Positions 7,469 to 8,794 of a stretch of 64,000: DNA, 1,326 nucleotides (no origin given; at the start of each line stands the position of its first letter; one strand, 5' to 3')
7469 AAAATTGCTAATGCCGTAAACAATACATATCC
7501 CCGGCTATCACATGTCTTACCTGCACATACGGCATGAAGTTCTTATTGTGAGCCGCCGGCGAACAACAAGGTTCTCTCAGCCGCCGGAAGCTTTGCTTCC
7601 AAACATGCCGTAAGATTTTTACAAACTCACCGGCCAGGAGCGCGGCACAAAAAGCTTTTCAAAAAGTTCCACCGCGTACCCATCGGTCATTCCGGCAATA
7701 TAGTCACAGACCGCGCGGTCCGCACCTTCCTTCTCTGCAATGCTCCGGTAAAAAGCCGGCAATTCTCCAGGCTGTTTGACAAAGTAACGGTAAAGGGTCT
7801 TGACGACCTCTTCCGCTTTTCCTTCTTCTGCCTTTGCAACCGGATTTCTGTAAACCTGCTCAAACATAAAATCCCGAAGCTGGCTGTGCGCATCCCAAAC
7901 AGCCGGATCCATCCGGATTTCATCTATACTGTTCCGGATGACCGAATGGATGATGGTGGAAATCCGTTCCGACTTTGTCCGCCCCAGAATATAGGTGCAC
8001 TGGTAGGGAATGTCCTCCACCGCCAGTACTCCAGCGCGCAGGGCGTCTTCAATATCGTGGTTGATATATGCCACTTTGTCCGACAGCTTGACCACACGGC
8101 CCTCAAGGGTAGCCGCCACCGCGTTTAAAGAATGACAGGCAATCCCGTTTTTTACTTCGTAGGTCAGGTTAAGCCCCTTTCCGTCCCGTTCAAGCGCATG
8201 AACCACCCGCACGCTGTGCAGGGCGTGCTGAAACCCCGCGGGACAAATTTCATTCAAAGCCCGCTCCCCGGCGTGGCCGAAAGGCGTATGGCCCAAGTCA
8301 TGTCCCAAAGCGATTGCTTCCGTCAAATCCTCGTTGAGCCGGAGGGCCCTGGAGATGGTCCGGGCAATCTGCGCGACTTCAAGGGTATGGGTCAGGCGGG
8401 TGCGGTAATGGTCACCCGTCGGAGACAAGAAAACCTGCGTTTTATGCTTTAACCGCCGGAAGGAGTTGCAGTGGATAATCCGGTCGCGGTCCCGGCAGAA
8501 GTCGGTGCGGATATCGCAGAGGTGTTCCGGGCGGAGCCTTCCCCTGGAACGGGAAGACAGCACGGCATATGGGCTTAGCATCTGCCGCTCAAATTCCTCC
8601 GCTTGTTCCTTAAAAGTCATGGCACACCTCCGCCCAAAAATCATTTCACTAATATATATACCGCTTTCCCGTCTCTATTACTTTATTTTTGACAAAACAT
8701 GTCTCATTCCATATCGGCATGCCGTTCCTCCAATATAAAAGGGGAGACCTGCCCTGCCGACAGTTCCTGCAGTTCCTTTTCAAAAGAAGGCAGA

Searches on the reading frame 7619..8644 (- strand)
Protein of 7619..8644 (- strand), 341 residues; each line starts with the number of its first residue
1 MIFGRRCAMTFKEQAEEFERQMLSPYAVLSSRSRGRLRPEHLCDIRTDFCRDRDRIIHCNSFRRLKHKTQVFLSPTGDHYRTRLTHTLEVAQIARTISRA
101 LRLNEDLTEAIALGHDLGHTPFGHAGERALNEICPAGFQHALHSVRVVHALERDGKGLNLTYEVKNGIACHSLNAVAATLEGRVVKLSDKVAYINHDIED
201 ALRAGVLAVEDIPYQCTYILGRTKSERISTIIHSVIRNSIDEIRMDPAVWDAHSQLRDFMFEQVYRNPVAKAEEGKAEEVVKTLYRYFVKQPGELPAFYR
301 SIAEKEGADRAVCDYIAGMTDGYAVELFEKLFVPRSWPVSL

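Call 34: search_protein_families(library=pfam, proteins=[window:7619-8644:-], max_evalue=0.001)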
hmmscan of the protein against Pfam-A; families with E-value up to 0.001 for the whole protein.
window:7619-8644:- (341 aa): 2 families
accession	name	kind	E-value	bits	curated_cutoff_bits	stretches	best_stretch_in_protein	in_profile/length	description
PF13286.11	HD_assoc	-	6.7e-26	91.1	22.2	1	243-329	1-90/91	Phosphohydrolase-associated domain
PF01966.28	HD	-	1.1e-16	61.6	22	1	83-192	1-114/116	HD domain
